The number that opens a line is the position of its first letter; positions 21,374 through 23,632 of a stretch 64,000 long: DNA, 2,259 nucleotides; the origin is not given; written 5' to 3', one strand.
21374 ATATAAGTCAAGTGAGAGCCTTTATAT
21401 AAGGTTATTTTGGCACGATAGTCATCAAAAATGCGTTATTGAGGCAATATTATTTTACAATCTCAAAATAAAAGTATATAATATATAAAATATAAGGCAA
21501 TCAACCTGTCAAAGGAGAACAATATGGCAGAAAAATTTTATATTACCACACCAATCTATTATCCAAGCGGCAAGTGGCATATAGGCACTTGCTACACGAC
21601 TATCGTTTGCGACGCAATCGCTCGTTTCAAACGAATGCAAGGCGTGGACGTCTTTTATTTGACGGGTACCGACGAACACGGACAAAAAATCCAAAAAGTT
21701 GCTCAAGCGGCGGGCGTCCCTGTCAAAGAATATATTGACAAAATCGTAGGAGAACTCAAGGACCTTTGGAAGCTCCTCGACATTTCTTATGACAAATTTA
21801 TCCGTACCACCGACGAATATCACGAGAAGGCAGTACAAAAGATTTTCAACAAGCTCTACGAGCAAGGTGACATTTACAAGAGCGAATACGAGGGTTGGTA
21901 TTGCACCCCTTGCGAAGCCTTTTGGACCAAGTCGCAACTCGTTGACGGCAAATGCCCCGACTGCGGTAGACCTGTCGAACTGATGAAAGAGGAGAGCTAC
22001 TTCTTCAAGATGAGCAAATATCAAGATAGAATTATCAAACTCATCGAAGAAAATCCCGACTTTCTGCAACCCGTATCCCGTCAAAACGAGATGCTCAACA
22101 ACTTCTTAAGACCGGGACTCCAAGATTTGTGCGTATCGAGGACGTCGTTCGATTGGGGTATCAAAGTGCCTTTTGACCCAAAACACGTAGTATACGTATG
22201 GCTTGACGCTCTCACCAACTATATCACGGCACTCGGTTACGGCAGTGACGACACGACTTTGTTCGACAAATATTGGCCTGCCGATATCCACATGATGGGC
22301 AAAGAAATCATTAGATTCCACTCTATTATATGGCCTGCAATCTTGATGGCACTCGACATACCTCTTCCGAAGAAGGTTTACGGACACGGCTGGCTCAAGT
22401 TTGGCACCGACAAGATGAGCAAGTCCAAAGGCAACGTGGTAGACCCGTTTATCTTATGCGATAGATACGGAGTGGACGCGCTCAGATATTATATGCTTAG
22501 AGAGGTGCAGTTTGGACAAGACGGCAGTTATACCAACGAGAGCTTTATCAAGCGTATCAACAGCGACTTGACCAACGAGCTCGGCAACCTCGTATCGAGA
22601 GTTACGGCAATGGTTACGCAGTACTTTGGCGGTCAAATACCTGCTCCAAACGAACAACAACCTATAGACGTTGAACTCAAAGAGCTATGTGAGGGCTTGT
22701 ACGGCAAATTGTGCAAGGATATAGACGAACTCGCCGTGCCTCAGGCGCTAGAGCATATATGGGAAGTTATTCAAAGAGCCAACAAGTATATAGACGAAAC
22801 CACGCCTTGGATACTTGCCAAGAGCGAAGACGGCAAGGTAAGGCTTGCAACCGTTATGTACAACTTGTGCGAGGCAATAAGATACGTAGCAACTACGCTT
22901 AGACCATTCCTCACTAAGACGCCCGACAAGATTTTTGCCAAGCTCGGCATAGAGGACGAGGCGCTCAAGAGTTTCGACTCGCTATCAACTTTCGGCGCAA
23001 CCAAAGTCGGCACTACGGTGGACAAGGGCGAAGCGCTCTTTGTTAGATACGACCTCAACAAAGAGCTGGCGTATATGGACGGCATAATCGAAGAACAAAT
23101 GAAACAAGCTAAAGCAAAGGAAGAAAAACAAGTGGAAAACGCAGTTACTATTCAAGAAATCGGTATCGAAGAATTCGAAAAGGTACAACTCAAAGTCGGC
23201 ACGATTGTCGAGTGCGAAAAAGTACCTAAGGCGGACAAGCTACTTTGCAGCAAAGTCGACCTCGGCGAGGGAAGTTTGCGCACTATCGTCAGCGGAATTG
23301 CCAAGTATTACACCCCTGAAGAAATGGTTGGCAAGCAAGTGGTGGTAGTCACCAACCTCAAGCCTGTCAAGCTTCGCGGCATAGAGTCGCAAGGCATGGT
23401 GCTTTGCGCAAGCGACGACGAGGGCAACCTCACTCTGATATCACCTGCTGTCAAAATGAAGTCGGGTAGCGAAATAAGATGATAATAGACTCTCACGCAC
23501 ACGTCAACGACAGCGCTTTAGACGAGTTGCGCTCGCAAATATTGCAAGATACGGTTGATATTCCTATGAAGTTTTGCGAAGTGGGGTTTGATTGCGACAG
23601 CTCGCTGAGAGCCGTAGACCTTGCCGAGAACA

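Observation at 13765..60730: Dispersed near-palindromic motif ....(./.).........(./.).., 8 copies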

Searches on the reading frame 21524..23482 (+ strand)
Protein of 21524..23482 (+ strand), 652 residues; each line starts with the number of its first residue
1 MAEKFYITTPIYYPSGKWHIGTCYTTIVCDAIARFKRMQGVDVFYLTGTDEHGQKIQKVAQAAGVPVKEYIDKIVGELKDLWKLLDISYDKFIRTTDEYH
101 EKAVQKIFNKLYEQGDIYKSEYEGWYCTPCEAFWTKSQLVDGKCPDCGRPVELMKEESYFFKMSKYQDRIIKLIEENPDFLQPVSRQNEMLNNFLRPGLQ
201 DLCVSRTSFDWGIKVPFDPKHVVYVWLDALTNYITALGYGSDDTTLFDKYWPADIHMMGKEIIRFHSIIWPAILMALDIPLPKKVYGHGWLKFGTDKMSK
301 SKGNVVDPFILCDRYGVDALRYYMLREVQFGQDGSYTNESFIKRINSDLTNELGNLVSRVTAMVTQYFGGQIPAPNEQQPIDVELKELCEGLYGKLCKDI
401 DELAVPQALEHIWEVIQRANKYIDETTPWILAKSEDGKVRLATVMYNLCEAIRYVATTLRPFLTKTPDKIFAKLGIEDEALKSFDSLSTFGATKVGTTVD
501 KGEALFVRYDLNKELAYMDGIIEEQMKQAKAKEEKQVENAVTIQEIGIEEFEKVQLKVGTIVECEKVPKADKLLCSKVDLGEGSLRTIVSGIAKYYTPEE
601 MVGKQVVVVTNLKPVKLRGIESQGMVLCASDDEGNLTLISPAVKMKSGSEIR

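Call 9: search_protein_families(library=ncbifam, proteins=[window:21524-23482:+])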
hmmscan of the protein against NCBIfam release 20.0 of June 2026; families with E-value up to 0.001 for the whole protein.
window:21524-23482:+ (652 aa): 28 families (the best 25 are shown)
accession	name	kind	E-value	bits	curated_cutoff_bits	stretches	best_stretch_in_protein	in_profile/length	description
NF008900.0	PRK12267.1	equivalog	1.4e-296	985.3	598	1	2-652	3-648/648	methionine--tRNA ligase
TIGR00398.1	metG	equivalog_domain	1.5e-167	558.5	336.35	1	5-508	1-528/530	methionine--tRNA ligase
NF001100.0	PRK00133.1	equivalog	5e-146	488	587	2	138-652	169-676/676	methionine--tRNA ligase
NF008860.0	PRK11893.2-2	equivalog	1.9e-114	383.7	761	3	244-478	319-551/583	methionine--tRNA ligase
TIGR00399.1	metG_C_term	equivalog_domain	2.4e-41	140.8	116.65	1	524-652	12-139/139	methionine--tRNA ligase subunit beta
NF009687.0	PRK13208.1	equivalog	4.5e-41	140.9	738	2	221-546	457-786/801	valine--tRNA ligase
TIGR00422.1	valS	equivalog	3.5e-40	137.8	612.1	2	222-466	450-694/863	valine--tRNA ligase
NF004349.1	PRK05729.1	equivalog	3.1e-34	118.3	704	3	226-478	444-687/860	valine--tRNA ligase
TIGR00396.1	leuS_bact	equivalog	1.9e-32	112.3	548.4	2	3-176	29-206/843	leucine--tRNA ligase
TIGR00392.1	ileS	equivalog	1.1e-28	100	621.4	2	221-540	534-843/861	isoleucine--tRNA ligase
NF007492.0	PRK10089.1-1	equivalog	1.1e-25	89.7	150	1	545-651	3-109/110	tRNA-binding protein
NF008957.0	PRK12300.1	subfamily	1.1e-21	76.5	677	2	3-61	32-90/946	leucine--tRNA ligase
NF008859.0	PRK11893.2-1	equivalog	1.3e-21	77.1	553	2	4-148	3-148/498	methionine--tRNA ligase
NF000540.1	alt_ValS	exception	2.4e-21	75.4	900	2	238-356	514-630/827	valine--tRNA ligase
NF011492.0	PRK14900.1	equivalog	7.3e-19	67.2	1783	2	222-340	456-575/1044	valine--tRNA ligase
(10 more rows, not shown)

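Call 10: find_encoding_contigs(protein=window:21524-23482:+, flank=10000, max_places=6)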
Protein window:21524-23482:+ (652 aa): 1 contig read that carries it; 1 place shown.
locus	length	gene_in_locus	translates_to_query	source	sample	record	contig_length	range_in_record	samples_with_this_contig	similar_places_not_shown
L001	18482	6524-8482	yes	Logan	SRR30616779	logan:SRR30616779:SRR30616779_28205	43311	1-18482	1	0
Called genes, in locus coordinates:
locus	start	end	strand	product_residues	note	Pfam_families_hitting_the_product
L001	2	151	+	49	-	?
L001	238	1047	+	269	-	PF00456:Transketolase_N, PF13292:DXP_synthase_N (weak), PF00676:E1_dh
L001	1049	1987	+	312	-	PF02779:Transket_pyr, PF02780:Transketolase_C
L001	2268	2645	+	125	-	PF01880:Desulfoferrodox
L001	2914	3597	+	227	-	PF01259:SAICAR_synt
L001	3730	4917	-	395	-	PF01996:F420_ligase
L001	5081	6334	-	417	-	PF07690:MFS_1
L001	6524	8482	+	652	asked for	PF00133:tRNA-synt_1, PF01406:tRNA-synt_1e (faint), PF09334:tRNA-synt_1g, PF00133:tRNA-synt_1, PF01588:tRNA_bind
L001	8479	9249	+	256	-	PF01026:TatD_DNase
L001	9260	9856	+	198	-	PF04055:Radical_SAM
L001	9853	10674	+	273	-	PF00398:RrnaAD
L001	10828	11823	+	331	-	-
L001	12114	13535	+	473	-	PF00860:Xan_ur_permease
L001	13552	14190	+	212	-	PF14681:UPRTase, PF00156:Pribosyltran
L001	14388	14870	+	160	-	PF01257:2Fe-2S_thioredx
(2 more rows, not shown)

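Call 53: find_homologous_proteins(query=window:21524-23482:+, max_evalue=1e-150)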
Query window:21524-23482:+ (652 aa): 8000 proteins with E <= 1e-150 among 8000 candidates; the best 120 are listed.
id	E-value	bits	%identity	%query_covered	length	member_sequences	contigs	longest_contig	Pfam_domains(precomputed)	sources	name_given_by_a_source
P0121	0.0e+0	1493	98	100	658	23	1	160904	PF09334.18,PF01406.26,PF00133.29,PF01588.27,PF19303.6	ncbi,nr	ncbi:MAG: methionine--tRNA ligase [Eubacteriales bacterium]|nr:methionine--tRNA ligase [Eubacteriale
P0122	0.0e+0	1492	98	100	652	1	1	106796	PF09334.18,PF01406.26,PF00133.29,PF01588.27,PF19303.6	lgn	-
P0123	0.0e+0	1490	98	100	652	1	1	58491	PF09334.18,PF01406.26,PF00133.29,PF01588.27,PF19303.6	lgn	-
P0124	0.0e+0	1490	98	100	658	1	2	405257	PF09334.18,PF01406.26,PF00133.29,PF01588.27,PF19303.6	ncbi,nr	ncbi:MAG: methionine--tRNA ligase [Clostridia bacterium]|nr:methionine--tRNA ligase [Clostridia bact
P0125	0.0e+0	1490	98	100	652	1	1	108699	PF09334.18,PF01406.26,PF00133.29,PF01588.27,PF19303.6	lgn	-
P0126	0.0e+0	1490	98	100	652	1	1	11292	PF09334.18,PF01406.26,PF00133.29,PF01588.27,PF19303.6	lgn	-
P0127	0.0e+0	1489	98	100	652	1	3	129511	PF09334.18,PF01406.26,PF00133.29,PF01588.27,PF19303.6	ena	-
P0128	0.0e+0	1489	98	100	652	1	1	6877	PF09334.18,PF01406.26,PF00133.29,PF01588.27,PF19303.6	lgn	-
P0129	0.0e+0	1489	98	100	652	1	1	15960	PF09334.18,PF01406.26,PF00133.29,PF01588.27,PF19303.6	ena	-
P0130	0.0e+0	1489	98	100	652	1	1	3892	PF09334.18,PF01406.26,PF00133.29,PF01588.27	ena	-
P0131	0.0e+0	1488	98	100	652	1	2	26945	PF09334.18,PF01406.26,PF00133.29,PF01588.27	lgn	-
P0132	0.0e+0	1488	98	100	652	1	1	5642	PF09334.18,PF01406.26,PF00133.29,PF01588.27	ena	-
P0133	0.0e+0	1488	98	100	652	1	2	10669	PF09334.18,PF01406.26,PF00133.29,PF01588.27,PF19303.6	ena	-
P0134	0.0e+0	1487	98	100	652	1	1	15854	PF09334.18,PF01406.26,PF00133.29,PF01588.27,PF19303.6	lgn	-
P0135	0.0e+0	1487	98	100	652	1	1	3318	PF09334.18,PF01406.26,PF00133.29,PF01588.27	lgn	-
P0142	0.0e+0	1484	98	100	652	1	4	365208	PF09334.18,PF01406.26,PF00133.29,PF01588.27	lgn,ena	-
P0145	0.0e+0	1483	98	100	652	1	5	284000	PF09334.18,PF01406.26,PF00133.29,PF01588.27,PF19303.6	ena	-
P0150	0.0e+0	1441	94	100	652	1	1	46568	PF09334.18,PF01406.26,PF00133.29,PF01588.27,PF19303.6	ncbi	ncbi:MAG: methionine--tRNA ligase [Christensenellales bacterium]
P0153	0.0e+0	1321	85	100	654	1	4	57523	PF09334.18,PF01406.26,PF00133.29,PF01588.27,PF19303.6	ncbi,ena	-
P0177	0.0e+0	1172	76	100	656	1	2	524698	PF09334.18,PF01406.26,PF00133.29,PF01588.27,PF19303.6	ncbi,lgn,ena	-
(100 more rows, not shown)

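Call 54: find_encoding_contigs(protein=P0150, flank=10000, max_places=1)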
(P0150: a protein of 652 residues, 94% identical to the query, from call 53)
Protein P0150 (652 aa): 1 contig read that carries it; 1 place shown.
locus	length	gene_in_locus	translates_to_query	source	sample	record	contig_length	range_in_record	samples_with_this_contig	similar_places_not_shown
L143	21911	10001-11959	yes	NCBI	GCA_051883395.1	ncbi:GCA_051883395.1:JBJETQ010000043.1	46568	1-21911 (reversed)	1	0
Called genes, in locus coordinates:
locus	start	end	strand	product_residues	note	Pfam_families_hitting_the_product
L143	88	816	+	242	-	PF01182:Glucosamine_iso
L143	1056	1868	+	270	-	PF00753:Lactamase_B, PF12706:Lactamase_B_2 (weak)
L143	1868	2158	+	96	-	PF07045:DUF1330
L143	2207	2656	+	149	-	PF01451:LMWPc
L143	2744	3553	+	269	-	PF00456:Transketolase_N, PF13292:DXP_synthase_N (weak), PF00676:E1_dh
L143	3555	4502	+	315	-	PF02779:Transket_pyr, PF02780:Transketolase_C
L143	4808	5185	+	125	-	PF01880:Desulfoferrodox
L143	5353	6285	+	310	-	PF01545:Cation_efflux, PF16916:ZT_dimer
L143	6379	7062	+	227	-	PF01259:SAICAR_synt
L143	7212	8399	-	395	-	PF01996:F420_ligase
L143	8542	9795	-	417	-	PF07690:MFS_1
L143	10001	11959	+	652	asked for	PF00133:tRNA-synt_1, PF01406:tRNA-synt_1e (faint), PF09334:tRNA-synt_1g, PF00133:tRNA-synt_1, PF19303:Anticodon_3 (weak), PF01588:tRNA_bind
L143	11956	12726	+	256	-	PF01026:TatD_DNase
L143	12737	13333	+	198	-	PF04055:Radical_SAM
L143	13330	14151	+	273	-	PF00398:RrnaAD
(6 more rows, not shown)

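Call 55: find_encoding_contigs(protein=P0153, flank=10000, max_places=1)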
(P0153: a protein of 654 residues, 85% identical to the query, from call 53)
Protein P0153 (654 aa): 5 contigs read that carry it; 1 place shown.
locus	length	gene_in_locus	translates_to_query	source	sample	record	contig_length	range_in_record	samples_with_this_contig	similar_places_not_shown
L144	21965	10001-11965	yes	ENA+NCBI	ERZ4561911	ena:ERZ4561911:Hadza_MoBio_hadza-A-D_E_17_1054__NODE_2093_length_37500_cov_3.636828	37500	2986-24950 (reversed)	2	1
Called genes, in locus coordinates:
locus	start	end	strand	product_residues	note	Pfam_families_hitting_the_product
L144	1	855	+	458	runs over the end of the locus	PF01938:TRAM, PF02475:TRM5-TYW2_MTfase (faint), PF05958:tRNA_U5-meth_tr, PF09445:Methyltransf_15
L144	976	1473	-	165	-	-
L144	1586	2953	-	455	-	PF00285:Citrate_synt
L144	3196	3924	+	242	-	PF01182:Glucosamine_iso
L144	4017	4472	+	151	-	PF01451:LMWPc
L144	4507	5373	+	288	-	PF13292:DXP_synthase_N (weak), PF00456:Transketolase_N, PF00676:E1_dh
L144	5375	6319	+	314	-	PF02779:Transket_pyr, PF17147:PFOR_II (faint), PF02780:Transketolase_C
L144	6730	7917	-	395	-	PF01996:F420_ligase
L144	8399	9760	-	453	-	PF07690:MFS_1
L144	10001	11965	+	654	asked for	PF00133:tRNA-synt_1, PF01406:tRNA-synt_1e (faint), PF09334:tRNA-synt_1g, PF00133:tRNA-synt_1, PF19303:Anticodon_3, PF01588:tRNA_bind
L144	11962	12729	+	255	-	PF01026:TatD_DNase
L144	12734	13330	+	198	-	PF04055:Radical_SAM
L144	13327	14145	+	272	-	PF00398:RrnaAD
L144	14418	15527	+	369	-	-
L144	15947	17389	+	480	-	PF00860:Xan_ur_permease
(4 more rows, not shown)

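Call 56: find_encoding_contigs(protein=P0177, flank=10000, max_places=1)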
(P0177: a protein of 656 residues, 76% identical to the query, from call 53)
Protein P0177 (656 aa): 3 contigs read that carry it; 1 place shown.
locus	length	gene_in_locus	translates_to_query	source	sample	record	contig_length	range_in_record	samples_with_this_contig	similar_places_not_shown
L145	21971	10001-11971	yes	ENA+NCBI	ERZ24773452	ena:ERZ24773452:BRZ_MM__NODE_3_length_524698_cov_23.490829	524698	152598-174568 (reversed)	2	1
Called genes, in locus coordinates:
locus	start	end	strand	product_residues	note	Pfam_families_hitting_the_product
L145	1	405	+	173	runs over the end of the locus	PF01196:Ribosomal_L17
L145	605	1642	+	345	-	PF02129:Peptidase_S15, PF01738:DLH (faint), PF00561:Abhydrolase_1, PF12146:Hydrolase_4, PF12697:Abhydrolase_6 (weak), PF00326:Peptidase_S9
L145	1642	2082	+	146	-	-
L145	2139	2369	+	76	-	PF14573:PP-binding_2 (weak), PF23297:ACP_SdgA_C (weak), PF00550:PP-binding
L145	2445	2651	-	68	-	PF01381:HTH_3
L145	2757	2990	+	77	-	-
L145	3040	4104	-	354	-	PF00180:Iso_dh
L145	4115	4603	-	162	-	PF00694:Aconitase_C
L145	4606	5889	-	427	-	PF00330:Aconitase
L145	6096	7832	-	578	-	-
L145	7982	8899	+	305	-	PF03118:RNA_pol_A_CTD, PF14903:WG_beta_rep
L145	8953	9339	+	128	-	PF00383:dCMP_cyt_deam_1, PF08211:dCMP_cyt_deam_2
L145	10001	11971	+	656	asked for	PF00133:tRNA-synt_1, PF01406:tRNA-synt_1e, PF09334:tRNA-synt_1g, PF00133:tRNA-synt_1, PF19303:Anticodon_3, PF01588:tRNA_bind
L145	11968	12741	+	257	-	PF01026:TatD_DNase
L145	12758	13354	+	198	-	PF04055:Radical_SAM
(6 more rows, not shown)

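Call 66: find_encoding_contigs(protein=P0124, flank=10000, max_places=2)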
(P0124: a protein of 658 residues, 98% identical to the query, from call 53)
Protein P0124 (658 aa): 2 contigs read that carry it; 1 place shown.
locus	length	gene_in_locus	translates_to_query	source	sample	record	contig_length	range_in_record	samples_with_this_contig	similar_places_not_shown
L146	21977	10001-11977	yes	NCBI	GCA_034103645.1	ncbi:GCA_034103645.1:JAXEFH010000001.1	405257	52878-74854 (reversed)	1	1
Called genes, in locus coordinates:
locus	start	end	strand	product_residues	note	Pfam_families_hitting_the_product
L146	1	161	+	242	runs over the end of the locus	PF01182:Glucosamine_iso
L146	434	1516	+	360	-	-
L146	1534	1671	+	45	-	-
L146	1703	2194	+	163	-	PF00857:Isochorismatase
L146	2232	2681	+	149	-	PF01451:LMWPc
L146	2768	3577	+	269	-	PF00456:Transketolase_N, PF13292:DXP_synthase_N, PF00676:E1_dh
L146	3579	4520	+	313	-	PF02779:Transket_pyr, PF02780:Transketolase_C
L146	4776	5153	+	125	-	PF01880:Desulfoferrodox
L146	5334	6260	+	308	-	PF01545:Cation_efflux, PF16916:ZT_dimer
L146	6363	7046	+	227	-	PF01259:SAICAR_synt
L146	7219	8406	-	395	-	PF01996:F420_ligase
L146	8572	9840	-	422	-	PF07690:MFS_1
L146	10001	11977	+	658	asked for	PF00133:tRNA-synt_1, PF01406:tRNA-synt_1e (faint), PF09334:tRNA-synt_1g, PF00133:tRNA-synt_1, PF19303:Anticodon_3 (faint), PF01588:tRNA_bind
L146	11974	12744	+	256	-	PF01026:TatD_DNase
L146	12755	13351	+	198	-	PF04055:Radical_SAM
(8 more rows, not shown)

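Call 67: find_encoding_contigs(protein=P0145, flank=10000, max_places=3)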
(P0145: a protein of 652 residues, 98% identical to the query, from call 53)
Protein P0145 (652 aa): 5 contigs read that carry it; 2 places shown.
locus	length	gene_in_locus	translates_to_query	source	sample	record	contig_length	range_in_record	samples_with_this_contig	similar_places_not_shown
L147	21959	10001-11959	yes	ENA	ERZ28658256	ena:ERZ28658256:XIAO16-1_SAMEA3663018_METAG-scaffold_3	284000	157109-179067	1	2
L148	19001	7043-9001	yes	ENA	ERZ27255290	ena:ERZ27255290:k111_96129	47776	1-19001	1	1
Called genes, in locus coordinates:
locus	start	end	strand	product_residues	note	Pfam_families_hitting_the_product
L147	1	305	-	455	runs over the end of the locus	PF00285:Citrate_synt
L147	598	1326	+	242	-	PF01182:Glucosamine_iso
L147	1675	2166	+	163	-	PF00857:Isochorismatase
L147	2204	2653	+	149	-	PF01451:LMWPc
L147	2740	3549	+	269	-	PF00456:Transketolase_N, PF13292:DXP_synthase_N, PF00676:E1_dh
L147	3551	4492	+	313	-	PF02779:Transket_pyr, PF02780:Transketolase_C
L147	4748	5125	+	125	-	PF01880:Desulfoferrodox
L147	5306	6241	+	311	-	-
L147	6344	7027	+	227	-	PF01259:SAICAR_synt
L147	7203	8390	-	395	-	PF01996:F420_ligase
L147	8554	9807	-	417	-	PF07690:MFS_1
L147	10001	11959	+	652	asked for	PF00133:tRNA-synt_1, PF01406:tRNA-synt_1e (faint), PF09334:tRNA-synt_1g, PF00133:tRNA-synt_1, PF19303:Anticodon_3 (faint), PF01588:tRNA_bind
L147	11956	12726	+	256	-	PF01026:TatD_DNase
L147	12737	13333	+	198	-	PF04055:Radical_SAM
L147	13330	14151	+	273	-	PF00398:RrnaAD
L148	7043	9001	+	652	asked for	PF00133:tRNA-synt_1, PF01406:tRNA-synt_1e (faint), PF09334:tRNA-synt_1g, PF00133:tRNA-synt_1, PF19303:Anticodon_3 (faint), PF01588:tRNA_bind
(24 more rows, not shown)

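Call 68: find_encoding_contigs(protein=P0142, flank=10000, max_places=3)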
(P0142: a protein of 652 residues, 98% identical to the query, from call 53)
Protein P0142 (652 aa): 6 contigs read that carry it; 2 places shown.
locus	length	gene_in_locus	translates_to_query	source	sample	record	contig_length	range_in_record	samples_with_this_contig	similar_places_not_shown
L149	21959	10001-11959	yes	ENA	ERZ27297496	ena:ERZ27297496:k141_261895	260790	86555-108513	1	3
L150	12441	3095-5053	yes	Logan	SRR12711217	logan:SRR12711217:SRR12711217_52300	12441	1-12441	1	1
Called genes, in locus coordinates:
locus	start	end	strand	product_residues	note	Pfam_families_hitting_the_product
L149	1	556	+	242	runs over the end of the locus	PF01182:Glucosamine_iso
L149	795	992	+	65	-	-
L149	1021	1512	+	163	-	PF00857:Isochorismatase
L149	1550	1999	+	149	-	PF01451:LMWPc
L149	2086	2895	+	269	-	PF00456:Transketolase_N, PF13292:DXP_synthase_N, PF00676:E1_dh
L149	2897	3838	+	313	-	PF02779:Transket_pyr, PF02780:Transketolase_C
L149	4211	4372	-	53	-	-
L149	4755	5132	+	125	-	PF01880:Desulfoferrodox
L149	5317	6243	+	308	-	PF01545:Cation_efflux, PF16916:ZT_dimer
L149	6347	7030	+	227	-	PF01259:SAICAR_synt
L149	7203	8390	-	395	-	PF01996:F420_ligase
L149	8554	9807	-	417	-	PF07690:MFS_1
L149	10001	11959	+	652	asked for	PF00133:tRNA-synt_1, PF01406:tRNA-synt_1e (faint), PF09334:tRNA-synt_1g, PF00133:tRNA-synt_1, PF01588:tRNA_bind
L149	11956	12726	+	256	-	PF01026:TatD_DNase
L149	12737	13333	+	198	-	PF04055:Radical_SAM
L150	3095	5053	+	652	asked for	PF00133:tRNA-synt_1, PF01406:tRNA-synt_1e (faint), PF09334:tRNA-synt_1g, PF00133:tRNA-synt_1, PF01588:tRNA_bind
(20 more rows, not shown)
